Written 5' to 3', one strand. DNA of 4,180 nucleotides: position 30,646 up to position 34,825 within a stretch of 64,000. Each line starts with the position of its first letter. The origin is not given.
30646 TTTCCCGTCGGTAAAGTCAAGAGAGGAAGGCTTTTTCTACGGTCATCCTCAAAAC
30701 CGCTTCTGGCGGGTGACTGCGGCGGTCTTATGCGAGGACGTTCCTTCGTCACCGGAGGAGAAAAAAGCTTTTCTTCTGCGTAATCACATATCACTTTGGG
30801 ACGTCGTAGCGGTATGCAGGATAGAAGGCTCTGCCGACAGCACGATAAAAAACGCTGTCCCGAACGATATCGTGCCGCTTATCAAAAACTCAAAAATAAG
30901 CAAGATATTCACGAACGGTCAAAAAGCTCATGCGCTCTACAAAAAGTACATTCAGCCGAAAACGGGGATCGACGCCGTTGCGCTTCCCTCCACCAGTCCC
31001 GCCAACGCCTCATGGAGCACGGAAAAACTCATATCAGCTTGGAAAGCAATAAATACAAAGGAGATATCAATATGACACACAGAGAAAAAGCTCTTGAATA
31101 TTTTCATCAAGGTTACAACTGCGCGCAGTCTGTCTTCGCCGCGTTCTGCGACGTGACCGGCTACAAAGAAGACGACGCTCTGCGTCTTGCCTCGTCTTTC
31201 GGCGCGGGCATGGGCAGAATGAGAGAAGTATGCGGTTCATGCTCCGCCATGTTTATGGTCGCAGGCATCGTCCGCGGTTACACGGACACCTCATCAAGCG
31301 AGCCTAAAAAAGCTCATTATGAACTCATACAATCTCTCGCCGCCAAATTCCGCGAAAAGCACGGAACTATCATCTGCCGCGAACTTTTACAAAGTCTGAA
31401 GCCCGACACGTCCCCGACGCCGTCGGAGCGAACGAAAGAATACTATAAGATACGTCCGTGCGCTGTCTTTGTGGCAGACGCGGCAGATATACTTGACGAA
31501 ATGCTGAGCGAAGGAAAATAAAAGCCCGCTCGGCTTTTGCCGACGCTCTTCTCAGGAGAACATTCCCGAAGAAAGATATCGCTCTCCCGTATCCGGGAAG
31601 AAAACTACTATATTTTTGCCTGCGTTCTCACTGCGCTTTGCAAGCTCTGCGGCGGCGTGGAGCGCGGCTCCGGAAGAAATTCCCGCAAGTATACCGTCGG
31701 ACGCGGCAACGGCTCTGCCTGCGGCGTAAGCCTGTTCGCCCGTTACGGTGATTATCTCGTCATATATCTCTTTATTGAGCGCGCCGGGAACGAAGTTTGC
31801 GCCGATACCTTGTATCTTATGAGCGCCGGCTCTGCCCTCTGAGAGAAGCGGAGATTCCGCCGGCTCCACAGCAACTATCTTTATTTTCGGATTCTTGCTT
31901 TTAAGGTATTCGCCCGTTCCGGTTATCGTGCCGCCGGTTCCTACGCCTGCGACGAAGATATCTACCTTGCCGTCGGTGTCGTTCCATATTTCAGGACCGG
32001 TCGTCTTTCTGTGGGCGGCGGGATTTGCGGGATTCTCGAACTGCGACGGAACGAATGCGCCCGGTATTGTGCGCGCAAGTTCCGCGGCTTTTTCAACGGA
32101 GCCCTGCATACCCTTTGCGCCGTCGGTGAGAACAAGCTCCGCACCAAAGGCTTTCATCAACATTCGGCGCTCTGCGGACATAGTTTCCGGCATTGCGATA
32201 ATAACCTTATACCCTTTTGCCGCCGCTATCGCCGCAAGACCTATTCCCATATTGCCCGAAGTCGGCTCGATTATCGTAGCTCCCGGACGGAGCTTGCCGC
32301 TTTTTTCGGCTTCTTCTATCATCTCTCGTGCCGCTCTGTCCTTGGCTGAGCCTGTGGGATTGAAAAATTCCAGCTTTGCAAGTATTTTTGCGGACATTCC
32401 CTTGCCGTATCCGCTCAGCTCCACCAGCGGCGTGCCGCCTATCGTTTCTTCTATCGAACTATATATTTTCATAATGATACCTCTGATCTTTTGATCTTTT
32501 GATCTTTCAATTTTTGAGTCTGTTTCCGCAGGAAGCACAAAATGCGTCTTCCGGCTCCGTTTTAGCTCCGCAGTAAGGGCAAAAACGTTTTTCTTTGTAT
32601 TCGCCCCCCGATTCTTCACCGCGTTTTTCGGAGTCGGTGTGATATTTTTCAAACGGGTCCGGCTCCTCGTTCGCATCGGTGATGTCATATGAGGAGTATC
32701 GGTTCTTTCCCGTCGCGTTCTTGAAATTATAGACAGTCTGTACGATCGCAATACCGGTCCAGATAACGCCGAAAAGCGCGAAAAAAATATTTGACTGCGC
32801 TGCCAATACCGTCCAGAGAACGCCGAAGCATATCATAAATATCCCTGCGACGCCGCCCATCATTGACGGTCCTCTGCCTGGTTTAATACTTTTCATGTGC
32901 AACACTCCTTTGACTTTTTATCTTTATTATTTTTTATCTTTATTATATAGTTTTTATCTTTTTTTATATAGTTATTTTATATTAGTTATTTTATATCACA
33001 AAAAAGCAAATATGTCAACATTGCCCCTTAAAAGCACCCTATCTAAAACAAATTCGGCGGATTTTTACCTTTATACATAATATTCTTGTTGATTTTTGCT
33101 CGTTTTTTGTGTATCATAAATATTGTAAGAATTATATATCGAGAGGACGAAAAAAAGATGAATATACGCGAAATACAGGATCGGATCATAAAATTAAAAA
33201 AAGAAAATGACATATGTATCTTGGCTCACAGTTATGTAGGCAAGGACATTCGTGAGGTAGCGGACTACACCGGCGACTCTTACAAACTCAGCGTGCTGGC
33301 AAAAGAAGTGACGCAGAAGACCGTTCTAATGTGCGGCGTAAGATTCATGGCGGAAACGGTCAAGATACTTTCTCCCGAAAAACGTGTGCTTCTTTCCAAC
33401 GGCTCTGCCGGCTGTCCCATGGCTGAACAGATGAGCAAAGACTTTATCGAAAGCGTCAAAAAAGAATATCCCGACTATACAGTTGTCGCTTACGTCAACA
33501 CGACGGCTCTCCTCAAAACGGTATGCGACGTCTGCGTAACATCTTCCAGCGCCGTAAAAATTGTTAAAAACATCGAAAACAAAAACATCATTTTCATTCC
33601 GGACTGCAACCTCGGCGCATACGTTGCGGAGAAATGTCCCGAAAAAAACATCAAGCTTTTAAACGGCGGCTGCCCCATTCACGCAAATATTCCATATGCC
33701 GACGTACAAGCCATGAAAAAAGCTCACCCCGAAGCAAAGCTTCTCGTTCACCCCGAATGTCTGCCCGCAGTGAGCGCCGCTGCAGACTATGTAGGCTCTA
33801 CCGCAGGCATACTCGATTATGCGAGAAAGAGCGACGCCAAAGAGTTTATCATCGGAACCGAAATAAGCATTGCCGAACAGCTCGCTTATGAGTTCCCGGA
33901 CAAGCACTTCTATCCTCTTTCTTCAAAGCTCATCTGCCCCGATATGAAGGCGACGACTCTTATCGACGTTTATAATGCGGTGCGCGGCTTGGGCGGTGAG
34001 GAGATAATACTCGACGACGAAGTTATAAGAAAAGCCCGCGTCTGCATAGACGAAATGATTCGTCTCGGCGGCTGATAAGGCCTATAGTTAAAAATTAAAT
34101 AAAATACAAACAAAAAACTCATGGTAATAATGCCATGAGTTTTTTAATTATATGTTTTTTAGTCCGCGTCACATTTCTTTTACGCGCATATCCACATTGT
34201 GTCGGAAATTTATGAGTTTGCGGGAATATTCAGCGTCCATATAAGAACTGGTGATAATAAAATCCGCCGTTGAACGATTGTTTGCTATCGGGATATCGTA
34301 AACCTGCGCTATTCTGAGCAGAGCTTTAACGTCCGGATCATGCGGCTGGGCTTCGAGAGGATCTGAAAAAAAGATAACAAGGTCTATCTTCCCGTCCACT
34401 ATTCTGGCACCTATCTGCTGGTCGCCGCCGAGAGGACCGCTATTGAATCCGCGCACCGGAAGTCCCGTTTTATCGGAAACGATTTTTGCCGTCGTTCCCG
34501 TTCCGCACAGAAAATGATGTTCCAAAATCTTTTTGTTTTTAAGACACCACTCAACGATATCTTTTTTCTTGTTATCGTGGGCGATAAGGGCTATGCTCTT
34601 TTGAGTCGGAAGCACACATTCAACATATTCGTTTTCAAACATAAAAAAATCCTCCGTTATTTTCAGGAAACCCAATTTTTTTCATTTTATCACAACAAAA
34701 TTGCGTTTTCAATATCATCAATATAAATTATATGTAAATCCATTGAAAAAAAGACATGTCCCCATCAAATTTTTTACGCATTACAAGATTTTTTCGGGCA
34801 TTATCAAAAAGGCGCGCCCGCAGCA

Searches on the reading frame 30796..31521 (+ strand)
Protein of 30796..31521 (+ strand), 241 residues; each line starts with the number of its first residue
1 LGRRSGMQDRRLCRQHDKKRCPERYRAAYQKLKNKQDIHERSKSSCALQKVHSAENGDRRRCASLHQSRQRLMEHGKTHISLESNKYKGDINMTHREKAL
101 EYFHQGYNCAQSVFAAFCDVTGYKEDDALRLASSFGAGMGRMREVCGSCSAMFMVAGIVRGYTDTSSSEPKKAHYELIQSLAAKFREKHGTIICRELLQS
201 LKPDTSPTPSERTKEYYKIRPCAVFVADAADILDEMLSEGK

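Call 67: search_protein_families(library=pfam, proteins=[window:30796-31521:+], max_evalue=0.000001)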
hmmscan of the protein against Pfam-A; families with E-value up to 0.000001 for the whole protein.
window:30796-31521:+ (241 aa): 1 family
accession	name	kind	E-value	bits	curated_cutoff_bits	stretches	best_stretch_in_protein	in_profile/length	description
PF09719.15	C_GCAxxG_C_C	-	3.2e-36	124.4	27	1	107-236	1-118/118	Putative redox-active protein (C_GCAxxG_C_C)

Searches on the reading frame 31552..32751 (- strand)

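Call 67: search_protein_families(library=pfam, proteins=[window:31552-32751:-], max_evalue=0.000001)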
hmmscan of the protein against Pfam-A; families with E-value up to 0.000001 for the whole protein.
window:31552-32751:- (399 aa): 1 family
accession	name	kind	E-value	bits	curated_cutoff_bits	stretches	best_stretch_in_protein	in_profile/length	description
PF00291.31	PALP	-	6.9e-82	275.5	35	1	101-387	2-295/295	Pyridoxal-phosphate dependent enzyme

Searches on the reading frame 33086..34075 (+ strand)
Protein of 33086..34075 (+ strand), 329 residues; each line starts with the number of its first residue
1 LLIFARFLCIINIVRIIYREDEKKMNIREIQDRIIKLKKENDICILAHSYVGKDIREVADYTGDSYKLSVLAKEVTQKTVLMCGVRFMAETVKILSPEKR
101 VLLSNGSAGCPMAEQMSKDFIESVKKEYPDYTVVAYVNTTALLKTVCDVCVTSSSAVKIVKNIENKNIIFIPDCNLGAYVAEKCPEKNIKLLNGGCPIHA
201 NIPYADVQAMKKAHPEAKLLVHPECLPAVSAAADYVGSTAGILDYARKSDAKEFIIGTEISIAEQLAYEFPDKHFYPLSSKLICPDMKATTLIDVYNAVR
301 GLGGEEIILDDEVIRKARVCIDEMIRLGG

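Call 68: search_protein_families(library=pfam, proteins=[window:33086-34075:+], max_evalue=0.000001)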
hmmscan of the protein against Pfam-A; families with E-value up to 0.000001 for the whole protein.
window:33086-34075:+ (329 aa): 1 family
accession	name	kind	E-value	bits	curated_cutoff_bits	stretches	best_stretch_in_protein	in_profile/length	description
PF02445.21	NadA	-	1e-112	376.5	27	1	33-325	2-294/295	Quinolinate synthetase A protein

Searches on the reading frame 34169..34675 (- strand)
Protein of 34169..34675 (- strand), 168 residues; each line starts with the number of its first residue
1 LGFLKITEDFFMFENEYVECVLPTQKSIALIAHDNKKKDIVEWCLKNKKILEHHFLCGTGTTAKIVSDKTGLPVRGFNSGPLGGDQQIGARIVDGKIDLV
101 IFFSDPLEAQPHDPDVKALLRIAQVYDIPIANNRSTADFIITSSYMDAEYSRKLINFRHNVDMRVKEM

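Call 68: search_protein_families(library=pfam, proteins=[window:34169-34675:-], max_evalue=0.000001)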
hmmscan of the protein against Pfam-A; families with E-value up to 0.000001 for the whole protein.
window:34169-34675:- (168 aa): 1 family
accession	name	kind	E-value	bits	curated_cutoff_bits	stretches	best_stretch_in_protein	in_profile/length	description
PF02142.27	MGS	-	2.6e-17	63.2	24.1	1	40-131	2-93/94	MGS-like domain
